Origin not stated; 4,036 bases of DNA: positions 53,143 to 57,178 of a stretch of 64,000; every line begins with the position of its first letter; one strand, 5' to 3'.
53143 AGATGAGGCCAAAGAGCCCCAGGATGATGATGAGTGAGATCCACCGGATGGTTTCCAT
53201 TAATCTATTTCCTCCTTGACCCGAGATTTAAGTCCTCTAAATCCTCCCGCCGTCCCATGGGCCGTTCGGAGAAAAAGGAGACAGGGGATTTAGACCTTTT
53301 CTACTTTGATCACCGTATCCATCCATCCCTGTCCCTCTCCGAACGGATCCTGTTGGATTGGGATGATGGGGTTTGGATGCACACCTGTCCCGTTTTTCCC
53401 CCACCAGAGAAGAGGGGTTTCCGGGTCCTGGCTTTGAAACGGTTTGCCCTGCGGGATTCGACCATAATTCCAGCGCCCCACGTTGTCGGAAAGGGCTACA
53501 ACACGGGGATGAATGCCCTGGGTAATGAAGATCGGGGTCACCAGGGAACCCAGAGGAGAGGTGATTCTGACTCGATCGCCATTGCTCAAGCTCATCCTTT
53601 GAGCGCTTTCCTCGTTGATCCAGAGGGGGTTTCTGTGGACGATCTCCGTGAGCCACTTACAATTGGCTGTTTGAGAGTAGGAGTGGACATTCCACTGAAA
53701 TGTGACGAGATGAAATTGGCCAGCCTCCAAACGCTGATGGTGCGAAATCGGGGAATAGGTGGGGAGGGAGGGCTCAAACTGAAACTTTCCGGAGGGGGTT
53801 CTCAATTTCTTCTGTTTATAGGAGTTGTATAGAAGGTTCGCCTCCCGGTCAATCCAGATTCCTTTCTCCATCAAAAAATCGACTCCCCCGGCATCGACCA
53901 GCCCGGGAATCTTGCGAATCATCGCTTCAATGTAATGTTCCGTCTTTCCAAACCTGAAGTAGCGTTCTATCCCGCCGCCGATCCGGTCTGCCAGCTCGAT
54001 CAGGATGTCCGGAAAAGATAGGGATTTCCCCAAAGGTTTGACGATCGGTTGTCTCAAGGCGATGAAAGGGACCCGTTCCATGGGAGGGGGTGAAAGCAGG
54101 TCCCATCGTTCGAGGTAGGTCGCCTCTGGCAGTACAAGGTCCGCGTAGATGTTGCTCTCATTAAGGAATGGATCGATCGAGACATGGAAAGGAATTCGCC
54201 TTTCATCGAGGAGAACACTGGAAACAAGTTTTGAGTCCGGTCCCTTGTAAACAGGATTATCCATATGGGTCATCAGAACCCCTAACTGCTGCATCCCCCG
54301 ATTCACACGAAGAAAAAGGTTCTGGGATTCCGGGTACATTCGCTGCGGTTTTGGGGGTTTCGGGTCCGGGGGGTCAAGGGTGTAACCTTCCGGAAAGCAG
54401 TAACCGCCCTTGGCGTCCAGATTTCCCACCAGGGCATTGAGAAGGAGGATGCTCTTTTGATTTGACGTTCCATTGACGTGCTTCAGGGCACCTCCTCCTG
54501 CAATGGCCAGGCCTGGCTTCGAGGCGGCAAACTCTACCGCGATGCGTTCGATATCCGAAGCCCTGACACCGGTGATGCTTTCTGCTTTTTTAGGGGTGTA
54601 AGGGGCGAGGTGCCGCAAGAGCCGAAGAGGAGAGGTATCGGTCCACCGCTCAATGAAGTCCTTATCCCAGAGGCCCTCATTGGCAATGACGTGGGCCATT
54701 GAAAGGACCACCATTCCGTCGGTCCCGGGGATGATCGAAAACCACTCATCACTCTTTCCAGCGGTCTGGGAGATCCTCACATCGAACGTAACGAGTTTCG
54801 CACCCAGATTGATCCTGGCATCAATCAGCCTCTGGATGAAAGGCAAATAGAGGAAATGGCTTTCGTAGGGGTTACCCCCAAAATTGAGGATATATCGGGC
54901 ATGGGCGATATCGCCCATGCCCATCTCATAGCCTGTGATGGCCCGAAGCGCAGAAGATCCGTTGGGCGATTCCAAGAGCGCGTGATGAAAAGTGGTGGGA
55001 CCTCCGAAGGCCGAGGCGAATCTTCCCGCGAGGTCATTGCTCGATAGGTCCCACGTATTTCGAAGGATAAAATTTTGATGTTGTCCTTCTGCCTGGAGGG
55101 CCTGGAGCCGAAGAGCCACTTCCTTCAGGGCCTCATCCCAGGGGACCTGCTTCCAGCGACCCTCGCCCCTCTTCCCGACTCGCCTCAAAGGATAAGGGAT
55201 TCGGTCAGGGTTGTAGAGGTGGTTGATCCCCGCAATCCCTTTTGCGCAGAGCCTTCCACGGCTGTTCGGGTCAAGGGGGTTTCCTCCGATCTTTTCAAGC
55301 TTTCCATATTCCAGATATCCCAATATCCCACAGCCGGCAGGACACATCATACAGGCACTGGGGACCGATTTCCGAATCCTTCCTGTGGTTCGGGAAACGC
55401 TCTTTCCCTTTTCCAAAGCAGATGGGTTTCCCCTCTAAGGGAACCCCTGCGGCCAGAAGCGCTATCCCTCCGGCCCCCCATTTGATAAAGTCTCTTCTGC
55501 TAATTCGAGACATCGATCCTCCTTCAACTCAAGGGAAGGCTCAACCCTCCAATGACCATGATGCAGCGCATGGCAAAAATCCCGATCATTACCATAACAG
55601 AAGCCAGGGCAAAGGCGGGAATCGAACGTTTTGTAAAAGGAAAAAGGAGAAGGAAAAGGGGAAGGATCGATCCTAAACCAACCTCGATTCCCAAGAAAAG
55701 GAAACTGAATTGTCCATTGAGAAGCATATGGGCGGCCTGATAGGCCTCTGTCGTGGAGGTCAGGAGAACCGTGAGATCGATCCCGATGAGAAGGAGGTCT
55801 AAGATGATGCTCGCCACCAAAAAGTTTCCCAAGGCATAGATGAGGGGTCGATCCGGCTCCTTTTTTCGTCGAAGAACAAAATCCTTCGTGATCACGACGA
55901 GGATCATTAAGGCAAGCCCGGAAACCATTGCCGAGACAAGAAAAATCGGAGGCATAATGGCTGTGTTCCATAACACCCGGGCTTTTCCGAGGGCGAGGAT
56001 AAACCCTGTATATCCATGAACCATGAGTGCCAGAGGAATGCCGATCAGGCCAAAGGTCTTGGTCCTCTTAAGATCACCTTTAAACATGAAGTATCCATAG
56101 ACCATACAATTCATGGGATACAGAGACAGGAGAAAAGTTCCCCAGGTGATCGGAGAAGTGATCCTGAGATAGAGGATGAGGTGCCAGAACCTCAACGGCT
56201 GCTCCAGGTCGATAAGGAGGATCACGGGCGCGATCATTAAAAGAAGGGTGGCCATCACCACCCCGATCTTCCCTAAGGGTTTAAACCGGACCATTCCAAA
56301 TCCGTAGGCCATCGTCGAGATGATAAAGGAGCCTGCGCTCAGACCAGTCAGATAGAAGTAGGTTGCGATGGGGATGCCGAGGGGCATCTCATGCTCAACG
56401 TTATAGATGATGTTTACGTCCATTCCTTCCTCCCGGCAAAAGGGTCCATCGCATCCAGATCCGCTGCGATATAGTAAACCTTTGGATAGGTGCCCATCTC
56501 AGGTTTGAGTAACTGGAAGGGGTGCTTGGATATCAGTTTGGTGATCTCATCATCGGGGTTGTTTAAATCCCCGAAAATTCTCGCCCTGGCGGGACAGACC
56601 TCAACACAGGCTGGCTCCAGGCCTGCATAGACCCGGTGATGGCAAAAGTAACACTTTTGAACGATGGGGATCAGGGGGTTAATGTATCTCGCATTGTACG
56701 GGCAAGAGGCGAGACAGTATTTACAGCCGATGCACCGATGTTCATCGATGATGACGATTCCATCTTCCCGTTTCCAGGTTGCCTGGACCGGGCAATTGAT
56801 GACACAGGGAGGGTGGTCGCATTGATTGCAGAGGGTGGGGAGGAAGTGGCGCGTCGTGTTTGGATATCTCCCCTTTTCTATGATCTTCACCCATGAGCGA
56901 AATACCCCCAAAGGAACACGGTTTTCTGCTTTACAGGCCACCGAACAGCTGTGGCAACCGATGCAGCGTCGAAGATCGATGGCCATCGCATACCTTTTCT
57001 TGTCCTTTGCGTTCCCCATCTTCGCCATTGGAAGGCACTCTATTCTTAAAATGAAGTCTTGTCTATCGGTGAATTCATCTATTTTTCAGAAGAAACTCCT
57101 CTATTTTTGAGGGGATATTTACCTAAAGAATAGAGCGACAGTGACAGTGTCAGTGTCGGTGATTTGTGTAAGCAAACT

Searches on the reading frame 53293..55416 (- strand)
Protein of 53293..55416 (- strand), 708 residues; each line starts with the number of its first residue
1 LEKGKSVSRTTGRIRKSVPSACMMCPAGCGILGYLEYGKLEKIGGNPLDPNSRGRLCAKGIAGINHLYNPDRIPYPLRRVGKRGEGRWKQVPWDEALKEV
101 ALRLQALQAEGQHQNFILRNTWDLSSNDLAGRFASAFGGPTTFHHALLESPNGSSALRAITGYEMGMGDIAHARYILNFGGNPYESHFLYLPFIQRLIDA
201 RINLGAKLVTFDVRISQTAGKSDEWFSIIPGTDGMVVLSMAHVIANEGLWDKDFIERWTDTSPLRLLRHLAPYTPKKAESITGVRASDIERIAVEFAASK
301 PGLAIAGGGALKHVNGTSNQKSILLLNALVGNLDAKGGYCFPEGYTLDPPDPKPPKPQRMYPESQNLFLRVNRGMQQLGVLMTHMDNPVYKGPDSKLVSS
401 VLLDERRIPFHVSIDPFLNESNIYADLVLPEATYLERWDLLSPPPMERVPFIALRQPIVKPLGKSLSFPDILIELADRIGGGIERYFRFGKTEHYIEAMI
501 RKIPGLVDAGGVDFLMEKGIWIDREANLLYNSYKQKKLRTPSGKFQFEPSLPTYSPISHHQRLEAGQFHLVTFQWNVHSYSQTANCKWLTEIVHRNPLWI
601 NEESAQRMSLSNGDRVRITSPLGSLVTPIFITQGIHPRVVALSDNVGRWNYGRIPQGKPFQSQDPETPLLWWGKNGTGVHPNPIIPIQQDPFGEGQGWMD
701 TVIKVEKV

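Call 63: search_protein_families(library=pfam, proteins=[window:53293-55416:-], max_evalue=0.00001)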
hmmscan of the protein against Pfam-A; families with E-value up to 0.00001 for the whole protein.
window:53293-55416:- (708 aa): 3 families
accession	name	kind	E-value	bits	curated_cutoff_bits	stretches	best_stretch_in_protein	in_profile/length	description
PF00384.28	Molybdopterin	-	2.1e-28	99.8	24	1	72-476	1-351/353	Molybdopterin oxidoreductase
PF04879.21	Molybdop_Fe4S4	-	4e-13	49.6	22.7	1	16-69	2-55/55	Molybdopterin oxidoreductase Fe4S4 domain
PF01568.27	Molydop_binding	-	1.2e-12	48.3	26.8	1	568-648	1-82/110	Molydopterin dinucleotide binding domain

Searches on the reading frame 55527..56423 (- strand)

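Call 55: search_protein_families(library=pfam, proteins=[window:55527-56423:-], max_evalue=0.001)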
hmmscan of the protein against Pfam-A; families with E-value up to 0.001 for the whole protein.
window:55527-56423:- (299 aa): 2 families
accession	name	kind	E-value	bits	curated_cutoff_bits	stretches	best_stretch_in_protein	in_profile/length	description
PF03916.19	NrfD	-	7e-45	154.4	25.8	1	12-294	8-309/313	Polysulphide reductase, NrfD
PF14589.11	NrfD_2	-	5.9e-15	56.2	27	1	45-293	40-272/281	Polysulfide reductase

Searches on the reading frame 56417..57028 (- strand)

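Call 55: search_protein_families(library=pfam, proteins=[window:56417-57028:-], max_evalue=0.001)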
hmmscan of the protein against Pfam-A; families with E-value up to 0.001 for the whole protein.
window:56417-57028:- (204 aa): 10 families
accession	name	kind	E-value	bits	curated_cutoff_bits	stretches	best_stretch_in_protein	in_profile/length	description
PF13247.11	Fer4_11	-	5.5e-26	91.1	26.2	1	61-154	4-99/100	4Fe-4S dicluster domain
PF12838.12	Fer4_7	-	1.6e-10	41.7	27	3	98-149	1-52/52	4Fe-4S dicluster domain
PF13187.11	Fer4_9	-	6.5e-10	39.3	27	2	98-148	1-50/52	4Fe-4S dicluster domain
PF12837.12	Fer4_6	-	7.5e-10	38.7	25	1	91-113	1-23/24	4Fe-4S binding domain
PF13237.11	Fer4_10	-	3.7e-09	36.8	25.5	1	92-146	2-53/53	4Fe-4S dicluster domain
PF12797.12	Fer4_2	-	5.1e-09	36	24.5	2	14-34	2-22/22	4Fe-4S binding domain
PF00037.32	Fer4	-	1.2e-08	34.8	21.1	1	92-114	1-23/24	4Fe-4S binding domain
PF25160.1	LdpA_Fe-S-bd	-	0.00013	22.1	27.6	1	69-112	4-41/49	LdpA Fe-S cluster-binding domain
PF14697.11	Fer4_21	-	0.00019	21.9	35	0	67-111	8-53/59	4Fe-4S dicluster domain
PF12798.12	Fer4_3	-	0.0003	21.8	27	0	99-113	1-15/15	4Fe-4S binding domain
